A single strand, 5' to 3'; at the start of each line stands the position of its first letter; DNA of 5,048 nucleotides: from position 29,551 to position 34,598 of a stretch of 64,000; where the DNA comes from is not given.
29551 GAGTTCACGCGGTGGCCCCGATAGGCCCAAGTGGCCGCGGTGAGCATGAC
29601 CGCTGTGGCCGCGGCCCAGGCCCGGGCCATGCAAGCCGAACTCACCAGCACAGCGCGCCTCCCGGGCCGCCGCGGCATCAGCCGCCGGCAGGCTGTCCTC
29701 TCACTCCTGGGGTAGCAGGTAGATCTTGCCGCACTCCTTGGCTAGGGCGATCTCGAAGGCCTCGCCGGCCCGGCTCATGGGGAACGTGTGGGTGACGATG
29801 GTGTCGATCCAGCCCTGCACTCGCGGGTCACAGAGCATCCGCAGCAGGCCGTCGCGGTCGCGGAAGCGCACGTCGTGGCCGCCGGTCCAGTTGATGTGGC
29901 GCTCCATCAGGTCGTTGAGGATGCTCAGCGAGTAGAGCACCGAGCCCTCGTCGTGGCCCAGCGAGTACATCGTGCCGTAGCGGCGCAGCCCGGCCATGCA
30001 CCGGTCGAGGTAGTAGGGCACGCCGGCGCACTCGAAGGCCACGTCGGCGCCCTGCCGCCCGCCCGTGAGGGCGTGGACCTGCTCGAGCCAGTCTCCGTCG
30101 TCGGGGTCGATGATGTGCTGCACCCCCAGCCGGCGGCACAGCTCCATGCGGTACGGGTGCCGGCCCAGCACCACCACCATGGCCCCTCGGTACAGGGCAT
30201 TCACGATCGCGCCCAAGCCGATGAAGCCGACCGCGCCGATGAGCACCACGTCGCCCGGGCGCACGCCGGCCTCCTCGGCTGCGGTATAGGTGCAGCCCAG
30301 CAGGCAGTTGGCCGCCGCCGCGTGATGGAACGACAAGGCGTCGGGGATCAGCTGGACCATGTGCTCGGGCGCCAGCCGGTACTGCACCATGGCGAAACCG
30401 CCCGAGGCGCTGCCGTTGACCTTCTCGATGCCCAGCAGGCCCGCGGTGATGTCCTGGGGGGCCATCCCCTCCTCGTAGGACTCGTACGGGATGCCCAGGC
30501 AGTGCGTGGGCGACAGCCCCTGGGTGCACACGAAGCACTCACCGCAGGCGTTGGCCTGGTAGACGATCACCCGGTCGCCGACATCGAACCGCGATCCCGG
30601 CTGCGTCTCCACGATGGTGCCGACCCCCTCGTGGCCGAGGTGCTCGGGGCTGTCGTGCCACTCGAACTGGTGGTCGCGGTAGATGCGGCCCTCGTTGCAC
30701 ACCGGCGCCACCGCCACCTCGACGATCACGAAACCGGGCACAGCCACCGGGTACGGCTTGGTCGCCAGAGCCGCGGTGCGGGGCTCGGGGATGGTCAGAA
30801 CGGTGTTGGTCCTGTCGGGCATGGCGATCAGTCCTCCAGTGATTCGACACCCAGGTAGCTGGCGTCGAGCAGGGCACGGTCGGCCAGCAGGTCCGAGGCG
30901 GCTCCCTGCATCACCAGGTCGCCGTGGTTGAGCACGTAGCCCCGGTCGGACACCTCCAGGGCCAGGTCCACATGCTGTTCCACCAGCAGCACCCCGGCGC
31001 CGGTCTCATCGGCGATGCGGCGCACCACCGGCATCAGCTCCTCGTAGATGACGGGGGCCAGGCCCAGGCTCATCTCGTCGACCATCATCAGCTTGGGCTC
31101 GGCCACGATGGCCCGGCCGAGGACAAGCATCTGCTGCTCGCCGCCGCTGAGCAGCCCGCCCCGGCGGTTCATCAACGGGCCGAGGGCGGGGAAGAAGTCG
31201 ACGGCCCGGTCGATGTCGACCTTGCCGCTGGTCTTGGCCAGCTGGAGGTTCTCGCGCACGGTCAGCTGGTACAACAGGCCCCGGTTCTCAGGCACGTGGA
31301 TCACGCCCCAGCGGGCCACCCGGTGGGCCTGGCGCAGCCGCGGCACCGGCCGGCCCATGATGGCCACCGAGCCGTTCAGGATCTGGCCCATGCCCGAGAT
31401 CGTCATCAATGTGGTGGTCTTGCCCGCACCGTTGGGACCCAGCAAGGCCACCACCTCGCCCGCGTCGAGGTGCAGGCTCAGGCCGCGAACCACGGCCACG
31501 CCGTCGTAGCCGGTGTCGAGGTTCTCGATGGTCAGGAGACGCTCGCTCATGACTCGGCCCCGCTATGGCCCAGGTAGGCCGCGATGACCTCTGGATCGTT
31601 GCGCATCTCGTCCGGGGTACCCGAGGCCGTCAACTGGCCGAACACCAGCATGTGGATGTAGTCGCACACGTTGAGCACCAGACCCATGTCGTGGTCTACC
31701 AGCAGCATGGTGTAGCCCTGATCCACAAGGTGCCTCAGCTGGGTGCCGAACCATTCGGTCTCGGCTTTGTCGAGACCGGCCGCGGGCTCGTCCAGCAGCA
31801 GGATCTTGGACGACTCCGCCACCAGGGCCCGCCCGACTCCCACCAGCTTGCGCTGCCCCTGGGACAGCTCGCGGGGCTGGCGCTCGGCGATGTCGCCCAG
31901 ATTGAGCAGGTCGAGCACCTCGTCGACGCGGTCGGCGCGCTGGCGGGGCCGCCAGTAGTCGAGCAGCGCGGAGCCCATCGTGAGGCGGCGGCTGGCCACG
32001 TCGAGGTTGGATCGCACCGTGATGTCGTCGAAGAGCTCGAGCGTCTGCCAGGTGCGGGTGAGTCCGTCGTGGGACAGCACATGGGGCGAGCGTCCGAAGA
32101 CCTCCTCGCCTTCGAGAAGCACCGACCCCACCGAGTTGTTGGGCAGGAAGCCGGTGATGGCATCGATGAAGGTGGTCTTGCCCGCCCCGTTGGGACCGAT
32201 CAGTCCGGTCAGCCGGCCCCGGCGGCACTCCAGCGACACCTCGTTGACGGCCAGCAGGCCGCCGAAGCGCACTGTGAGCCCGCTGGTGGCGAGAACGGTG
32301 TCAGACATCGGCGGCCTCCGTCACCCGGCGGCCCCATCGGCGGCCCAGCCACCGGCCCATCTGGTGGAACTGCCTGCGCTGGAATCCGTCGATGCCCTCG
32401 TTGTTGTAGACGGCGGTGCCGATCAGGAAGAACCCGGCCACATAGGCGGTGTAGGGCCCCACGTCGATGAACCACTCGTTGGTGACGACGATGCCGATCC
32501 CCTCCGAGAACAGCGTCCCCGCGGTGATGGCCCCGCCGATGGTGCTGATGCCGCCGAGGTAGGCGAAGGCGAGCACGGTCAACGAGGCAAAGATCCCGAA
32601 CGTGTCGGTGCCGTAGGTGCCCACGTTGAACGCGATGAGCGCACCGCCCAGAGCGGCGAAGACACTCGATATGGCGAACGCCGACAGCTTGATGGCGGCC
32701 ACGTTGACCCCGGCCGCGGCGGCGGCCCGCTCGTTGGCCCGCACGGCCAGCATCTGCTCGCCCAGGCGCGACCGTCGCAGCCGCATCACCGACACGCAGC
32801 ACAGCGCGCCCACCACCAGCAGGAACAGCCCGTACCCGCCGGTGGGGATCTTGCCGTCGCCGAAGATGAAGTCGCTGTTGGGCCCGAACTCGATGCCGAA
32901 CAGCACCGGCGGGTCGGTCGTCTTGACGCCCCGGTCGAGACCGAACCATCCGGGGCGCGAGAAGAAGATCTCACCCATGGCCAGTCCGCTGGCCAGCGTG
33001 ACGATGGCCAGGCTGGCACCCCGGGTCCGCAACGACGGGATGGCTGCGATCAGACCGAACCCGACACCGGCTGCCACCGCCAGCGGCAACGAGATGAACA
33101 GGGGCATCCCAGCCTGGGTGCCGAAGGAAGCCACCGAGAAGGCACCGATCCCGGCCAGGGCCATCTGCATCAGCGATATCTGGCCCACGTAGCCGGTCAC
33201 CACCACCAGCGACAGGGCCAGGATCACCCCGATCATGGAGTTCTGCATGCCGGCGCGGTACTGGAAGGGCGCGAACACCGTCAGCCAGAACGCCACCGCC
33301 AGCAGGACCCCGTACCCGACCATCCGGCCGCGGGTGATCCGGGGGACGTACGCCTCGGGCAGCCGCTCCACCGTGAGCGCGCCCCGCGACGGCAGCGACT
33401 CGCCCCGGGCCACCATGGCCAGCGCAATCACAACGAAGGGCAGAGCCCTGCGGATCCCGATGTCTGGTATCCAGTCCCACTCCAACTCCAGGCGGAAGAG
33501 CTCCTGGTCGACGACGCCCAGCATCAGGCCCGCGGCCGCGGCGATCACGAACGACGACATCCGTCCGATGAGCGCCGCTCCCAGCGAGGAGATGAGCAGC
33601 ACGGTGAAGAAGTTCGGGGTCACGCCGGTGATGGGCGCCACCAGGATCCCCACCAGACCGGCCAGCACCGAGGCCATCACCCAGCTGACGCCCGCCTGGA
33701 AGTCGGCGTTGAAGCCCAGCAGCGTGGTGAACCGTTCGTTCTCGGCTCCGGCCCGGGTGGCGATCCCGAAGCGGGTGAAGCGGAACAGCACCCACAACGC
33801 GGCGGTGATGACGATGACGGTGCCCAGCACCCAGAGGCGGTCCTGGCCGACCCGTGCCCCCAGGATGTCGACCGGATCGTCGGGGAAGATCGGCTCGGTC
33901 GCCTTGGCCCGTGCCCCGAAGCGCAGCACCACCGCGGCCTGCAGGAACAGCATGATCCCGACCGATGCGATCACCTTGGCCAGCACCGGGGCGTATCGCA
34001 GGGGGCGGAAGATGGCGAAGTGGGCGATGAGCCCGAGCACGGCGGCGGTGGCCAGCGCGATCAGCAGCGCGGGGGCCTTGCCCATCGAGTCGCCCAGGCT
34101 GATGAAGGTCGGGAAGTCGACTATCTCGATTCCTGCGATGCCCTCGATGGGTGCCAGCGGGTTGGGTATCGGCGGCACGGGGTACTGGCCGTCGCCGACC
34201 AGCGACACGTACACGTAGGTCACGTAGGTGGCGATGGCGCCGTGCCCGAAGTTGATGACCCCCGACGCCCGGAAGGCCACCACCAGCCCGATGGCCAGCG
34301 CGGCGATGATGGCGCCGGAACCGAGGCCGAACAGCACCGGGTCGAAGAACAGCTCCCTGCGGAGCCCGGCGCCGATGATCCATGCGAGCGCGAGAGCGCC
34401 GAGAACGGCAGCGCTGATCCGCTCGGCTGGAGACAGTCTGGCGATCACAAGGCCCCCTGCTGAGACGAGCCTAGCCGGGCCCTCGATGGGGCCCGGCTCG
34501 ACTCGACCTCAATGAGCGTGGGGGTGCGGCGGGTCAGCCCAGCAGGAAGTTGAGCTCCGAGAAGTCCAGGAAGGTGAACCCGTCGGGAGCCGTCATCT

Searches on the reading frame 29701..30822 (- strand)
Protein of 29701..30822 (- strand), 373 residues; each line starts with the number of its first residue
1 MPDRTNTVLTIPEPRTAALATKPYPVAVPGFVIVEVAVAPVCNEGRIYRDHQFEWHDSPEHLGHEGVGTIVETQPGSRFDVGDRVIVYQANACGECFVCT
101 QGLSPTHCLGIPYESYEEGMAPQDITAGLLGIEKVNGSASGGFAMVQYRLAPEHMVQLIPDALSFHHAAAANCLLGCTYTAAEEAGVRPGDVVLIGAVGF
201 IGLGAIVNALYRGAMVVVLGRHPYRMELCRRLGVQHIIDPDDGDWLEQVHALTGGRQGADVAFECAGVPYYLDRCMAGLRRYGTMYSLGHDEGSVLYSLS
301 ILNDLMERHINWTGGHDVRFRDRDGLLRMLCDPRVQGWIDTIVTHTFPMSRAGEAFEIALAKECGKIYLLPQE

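Call 53: search_protein_families(library=pfam, proteins=[window:29701-30822:-], max_evalue=0.00001)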
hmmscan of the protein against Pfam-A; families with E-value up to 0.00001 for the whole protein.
window:29701-30822:- (373 aa): 3 families
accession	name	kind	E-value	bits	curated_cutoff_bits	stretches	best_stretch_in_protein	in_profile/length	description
PF00107.32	ADH_zinc_N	-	1.5e-17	64.2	31.8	1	201-311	2-108/129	Zinc-binding dehydrogenase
PF08240.17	ADH_N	-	9.7e-14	51.9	23.5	1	29-161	2-104/104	Alcohol dehydrogenase GroES-like domain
PF13602.12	ADH_zinc_N_2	-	1.1e-06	30.1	27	1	232-359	1-124/134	Zinc-binding dehydrogenase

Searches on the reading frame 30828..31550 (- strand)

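Call 53: search_protein_families(library=pfam, proteins=[window:30828-31550:-], max_evalue=0.00001)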
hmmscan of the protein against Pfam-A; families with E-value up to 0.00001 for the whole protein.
window:30828-31550:- (240 aa): 2 families
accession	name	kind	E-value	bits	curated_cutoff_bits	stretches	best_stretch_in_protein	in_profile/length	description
PF00005.33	ABC_tran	-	2e-24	87.2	25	1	22-159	2-134/137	ABC transporter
PF13304.12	AAA_21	-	1.4e-06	29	27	0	34-66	2-32/304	AAA domain, putative AbiEii toxin, Type IV TA system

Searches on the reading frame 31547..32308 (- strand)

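Call 53: search_protein_families(library=pfam, proteins=[window:31547-32308:-], max_evalue=0.00001)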
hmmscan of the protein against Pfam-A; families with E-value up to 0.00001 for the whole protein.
window:31547-32308:- (253 aa): 4 families
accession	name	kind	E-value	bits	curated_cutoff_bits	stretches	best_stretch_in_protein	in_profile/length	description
PF00005.33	ABC_tran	-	2.8e-25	89.9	25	1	22-176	2-136/137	ABC transporter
PF12399.14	BCA_ABC_TP_C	-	1.2e-10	41.2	25.5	1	228-249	4-25/27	Branched-chain amino acid ATP-binding cassette transporter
PF13304.12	AAA_21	-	5.5e-10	40.2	27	0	33-54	1-22/304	AAA domain, putative AbiEii toxin, Type IV TA system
PF02463.25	SMC_N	-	2.3e-07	30.9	40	0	32-54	25-47/220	RecF/RecN/SMC N terminal domain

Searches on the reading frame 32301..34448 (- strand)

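Call 53: search_protein_families(library=pfam, proteins=[window:32301-34448:-], max_evalue=0.00001)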
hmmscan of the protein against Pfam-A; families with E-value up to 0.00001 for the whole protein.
window:32301-34448:- (715 aa): 1 family
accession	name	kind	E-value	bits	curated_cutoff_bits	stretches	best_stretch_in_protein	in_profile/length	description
PF02653.21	BPD_transp_2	-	1.9e-53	181.8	26.8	2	403-648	8-240/269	Branched-chain amino acid transport system / permease component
